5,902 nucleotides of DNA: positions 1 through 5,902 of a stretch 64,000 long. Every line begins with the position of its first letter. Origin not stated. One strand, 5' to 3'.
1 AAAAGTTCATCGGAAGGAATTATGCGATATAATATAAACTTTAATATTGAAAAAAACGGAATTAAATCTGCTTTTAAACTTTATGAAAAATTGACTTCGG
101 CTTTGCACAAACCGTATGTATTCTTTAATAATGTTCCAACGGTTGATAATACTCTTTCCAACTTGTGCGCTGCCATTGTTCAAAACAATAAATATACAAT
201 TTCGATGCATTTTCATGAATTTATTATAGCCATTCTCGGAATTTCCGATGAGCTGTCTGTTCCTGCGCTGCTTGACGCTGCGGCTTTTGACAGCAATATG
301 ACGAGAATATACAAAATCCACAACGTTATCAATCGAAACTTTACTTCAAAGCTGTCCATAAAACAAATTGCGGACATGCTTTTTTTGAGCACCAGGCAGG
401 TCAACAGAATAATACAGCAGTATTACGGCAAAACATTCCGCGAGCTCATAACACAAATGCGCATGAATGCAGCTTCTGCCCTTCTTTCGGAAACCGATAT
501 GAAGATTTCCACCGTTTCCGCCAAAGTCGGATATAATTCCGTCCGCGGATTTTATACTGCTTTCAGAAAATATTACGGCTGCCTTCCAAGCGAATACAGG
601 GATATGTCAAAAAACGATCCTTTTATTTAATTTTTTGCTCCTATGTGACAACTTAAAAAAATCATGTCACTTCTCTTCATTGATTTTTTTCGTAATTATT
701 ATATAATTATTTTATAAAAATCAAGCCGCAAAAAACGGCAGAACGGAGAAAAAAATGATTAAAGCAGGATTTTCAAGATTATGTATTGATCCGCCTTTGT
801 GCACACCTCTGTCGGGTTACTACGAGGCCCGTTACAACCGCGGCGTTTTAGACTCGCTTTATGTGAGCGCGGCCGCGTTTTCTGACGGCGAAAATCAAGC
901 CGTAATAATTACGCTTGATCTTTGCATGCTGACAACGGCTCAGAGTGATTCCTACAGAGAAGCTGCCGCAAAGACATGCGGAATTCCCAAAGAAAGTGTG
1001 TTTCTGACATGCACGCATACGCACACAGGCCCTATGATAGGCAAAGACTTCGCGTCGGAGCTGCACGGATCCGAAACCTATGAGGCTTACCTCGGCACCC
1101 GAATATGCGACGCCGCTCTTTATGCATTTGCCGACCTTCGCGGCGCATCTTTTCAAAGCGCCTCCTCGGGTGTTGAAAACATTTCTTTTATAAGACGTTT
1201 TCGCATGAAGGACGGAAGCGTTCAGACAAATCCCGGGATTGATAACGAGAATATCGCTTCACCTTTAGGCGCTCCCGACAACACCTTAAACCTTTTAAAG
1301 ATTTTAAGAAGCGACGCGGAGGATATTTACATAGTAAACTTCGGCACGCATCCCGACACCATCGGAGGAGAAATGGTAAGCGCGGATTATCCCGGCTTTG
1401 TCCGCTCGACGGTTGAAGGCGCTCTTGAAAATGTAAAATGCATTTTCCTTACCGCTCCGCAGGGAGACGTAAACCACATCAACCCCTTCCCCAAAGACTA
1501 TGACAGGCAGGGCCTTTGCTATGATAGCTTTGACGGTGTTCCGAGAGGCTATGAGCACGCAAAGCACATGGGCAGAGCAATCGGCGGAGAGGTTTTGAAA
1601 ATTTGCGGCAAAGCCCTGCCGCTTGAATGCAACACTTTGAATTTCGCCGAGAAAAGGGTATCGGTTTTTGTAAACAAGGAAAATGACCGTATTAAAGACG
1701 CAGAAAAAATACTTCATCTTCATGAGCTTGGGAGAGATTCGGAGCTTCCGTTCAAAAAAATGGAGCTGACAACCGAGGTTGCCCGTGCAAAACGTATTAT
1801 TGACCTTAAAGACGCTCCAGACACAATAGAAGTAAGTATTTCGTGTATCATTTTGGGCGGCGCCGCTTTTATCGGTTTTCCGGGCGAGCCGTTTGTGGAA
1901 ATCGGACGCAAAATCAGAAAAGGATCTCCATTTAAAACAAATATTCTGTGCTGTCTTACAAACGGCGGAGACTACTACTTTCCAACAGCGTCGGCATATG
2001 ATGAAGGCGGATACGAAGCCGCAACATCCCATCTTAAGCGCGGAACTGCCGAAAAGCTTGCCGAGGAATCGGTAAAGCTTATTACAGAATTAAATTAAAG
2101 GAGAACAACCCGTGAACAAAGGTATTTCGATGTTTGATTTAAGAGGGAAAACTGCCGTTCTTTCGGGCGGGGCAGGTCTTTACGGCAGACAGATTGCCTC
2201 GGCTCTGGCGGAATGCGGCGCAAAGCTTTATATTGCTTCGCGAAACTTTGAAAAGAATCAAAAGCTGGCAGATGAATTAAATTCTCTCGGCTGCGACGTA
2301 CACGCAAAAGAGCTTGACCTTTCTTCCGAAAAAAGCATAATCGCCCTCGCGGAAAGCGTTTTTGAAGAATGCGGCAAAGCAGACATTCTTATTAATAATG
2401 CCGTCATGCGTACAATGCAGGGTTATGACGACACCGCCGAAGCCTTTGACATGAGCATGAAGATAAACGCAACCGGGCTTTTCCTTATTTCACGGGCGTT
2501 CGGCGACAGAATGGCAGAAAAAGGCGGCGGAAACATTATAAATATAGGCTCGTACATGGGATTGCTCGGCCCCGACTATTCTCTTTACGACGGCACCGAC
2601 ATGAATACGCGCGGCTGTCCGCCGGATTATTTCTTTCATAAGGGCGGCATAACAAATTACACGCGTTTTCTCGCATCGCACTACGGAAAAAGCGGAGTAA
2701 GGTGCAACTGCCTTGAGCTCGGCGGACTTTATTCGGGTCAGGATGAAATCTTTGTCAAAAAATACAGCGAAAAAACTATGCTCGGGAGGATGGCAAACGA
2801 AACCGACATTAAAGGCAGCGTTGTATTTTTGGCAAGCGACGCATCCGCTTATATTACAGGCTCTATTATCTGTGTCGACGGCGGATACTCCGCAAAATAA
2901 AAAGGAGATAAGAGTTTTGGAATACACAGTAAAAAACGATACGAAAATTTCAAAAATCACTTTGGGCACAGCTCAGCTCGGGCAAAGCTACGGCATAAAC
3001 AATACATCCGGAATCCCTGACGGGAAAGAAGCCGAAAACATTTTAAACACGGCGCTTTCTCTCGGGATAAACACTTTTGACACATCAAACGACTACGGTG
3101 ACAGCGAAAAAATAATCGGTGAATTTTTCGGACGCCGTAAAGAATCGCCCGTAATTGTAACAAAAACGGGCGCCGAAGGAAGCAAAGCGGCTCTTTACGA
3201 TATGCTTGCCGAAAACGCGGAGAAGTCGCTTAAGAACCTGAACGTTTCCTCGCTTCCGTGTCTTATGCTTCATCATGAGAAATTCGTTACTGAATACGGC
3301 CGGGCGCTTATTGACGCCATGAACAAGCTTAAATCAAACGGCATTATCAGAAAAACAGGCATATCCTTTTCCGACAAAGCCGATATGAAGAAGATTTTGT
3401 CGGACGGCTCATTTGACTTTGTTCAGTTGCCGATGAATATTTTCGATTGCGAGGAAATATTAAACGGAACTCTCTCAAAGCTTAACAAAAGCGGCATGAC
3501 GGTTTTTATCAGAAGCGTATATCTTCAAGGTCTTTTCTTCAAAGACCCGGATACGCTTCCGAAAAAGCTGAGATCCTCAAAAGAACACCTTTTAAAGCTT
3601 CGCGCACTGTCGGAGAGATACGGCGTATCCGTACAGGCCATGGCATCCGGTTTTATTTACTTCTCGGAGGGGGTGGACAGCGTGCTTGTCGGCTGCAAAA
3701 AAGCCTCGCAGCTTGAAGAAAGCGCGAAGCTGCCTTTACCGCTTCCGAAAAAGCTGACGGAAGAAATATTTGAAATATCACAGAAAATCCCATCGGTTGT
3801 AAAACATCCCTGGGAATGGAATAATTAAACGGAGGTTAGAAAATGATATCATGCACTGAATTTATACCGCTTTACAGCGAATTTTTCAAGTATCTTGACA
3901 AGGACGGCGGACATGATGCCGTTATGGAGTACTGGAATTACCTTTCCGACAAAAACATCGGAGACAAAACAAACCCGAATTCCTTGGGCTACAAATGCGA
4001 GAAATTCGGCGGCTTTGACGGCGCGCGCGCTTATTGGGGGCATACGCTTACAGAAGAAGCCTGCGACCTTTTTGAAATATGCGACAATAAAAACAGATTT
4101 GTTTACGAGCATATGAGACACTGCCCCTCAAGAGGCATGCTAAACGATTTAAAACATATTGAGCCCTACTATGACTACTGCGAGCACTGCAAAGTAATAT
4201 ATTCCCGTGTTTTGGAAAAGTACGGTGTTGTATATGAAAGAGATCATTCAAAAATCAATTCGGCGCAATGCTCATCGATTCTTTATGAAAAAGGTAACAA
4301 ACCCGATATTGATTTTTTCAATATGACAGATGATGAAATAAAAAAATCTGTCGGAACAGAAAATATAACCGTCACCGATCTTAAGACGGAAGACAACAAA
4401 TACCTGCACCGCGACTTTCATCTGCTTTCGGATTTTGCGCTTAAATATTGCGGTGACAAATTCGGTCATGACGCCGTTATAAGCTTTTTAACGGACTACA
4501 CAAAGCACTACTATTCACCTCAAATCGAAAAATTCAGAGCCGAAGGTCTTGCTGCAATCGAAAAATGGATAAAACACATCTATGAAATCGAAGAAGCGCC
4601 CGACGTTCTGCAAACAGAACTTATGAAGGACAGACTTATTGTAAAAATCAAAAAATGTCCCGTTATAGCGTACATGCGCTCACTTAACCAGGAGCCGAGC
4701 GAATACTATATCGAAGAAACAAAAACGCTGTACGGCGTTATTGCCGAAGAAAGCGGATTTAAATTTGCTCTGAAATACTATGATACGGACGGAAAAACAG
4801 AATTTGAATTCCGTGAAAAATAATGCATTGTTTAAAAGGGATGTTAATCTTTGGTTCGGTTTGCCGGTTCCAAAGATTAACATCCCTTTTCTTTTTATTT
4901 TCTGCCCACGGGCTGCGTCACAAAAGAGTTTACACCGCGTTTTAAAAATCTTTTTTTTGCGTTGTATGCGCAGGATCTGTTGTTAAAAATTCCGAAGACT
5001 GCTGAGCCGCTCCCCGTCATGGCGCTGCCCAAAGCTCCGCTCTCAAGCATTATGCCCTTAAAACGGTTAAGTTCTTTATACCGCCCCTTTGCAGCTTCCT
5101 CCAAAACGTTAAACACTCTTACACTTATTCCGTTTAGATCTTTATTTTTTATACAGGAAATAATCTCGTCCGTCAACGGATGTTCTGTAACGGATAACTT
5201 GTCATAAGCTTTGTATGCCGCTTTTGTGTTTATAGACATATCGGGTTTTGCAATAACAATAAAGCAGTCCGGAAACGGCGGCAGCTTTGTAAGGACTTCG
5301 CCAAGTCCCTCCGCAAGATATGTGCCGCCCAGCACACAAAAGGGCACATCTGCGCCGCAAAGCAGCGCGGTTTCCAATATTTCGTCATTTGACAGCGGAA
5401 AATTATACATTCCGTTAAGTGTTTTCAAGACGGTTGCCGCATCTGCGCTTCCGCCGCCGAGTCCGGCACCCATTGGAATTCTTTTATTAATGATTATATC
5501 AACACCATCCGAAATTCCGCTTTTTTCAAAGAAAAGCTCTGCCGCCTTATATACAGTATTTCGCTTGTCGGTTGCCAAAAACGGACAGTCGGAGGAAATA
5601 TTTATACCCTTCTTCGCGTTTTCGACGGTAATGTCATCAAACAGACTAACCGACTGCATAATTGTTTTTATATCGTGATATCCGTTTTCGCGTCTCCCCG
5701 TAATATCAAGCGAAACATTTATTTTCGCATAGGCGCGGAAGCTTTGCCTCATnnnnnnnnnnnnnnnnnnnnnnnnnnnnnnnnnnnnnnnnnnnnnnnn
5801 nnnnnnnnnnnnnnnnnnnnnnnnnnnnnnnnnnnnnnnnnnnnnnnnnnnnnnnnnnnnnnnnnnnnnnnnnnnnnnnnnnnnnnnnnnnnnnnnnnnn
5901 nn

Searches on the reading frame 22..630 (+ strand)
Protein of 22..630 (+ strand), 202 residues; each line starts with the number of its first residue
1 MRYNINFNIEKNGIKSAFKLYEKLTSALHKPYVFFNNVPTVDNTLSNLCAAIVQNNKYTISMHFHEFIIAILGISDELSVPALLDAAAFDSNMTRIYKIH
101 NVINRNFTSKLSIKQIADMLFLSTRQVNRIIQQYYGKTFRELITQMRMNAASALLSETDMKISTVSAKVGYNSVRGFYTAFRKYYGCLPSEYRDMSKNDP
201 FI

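Call 91: search_protein_families(library=pfam, proteins=[window:22-630:+], max_evalue=0.0001)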
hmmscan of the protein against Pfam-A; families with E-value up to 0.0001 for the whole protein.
window:22-630:+ (202 aa): 2 families
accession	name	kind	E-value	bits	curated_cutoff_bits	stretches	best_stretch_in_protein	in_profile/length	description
PF12833.13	HTH_18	-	3.9e-24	85.2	33.6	1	116-194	1-79/80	Helix-turn-helix domain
PF00165.29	HTH_AraC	-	1.7e-15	57.2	26.6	2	104-144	2-42/42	Bacterial regulatory helix-turn-helix proteins, AraC family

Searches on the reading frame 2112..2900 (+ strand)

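Call 91: search_protein_families(library=pfam, proteins=[window:2112-2900:+], max_evalue=0.0001)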
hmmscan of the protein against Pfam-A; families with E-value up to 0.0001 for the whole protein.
window:2112-2900:+ (262 aa): 4 families
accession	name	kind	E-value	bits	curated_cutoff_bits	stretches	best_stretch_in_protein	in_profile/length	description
PF13561.12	adh_short_C2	-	1.7e-39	136.3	27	1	25-260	9-236/236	Enoyl-(Acyl carrier protein) reductase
PF00106.31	adh_short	-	3.8e-30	105.3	26.6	1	13-207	1-183/195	short chain dehydrogenase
PF08659.16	KR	-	1.5e-08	35.2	22.6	1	14-131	2-124/180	KR domain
PF01488.26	Shikimate_DH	-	1e-05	26.1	24.3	1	12-103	12-99/138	Shikimate / quinate 5-dehydrogenase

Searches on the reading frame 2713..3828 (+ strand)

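Call 91: search_protein_families(library=pfam, proteins=[window:2713-3828:+], max_evalue=0.0001)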
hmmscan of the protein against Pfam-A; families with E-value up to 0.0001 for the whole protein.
window:2713-3828:+ (371 aa): 1 family
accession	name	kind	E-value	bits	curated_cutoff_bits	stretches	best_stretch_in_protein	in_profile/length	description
PF00248.27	Aldo_ket_red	-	8e-36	124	24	1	81-352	1-286/291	Aldo/keto reductase family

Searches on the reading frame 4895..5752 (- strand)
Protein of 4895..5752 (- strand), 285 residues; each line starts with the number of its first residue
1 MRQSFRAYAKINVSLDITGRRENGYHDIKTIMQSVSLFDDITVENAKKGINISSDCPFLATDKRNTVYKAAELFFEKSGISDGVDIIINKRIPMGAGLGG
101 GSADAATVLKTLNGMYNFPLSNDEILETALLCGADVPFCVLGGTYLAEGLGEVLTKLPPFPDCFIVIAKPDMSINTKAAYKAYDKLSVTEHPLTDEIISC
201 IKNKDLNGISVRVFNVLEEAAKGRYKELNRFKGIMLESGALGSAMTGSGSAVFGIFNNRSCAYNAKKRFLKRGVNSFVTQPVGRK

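Call 91: search_protein_families(library=pfam, proteins=[window:4895-5752:-], max_evalue=0.0001)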
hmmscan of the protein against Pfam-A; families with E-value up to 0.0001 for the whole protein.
window:4895-5752:- (285 aa): 2 families
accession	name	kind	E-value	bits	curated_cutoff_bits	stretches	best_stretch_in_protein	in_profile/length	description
PF00288.32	GHMP_kinases_N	-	3.3e-20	72.5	22.3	1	65-143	1-87/87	GHMP kinases N terminal domain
PF08544.19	GHMP_kinases_C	-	4.8e-08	33.7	21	1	211-272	15-82/85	GHMP kinases C terminal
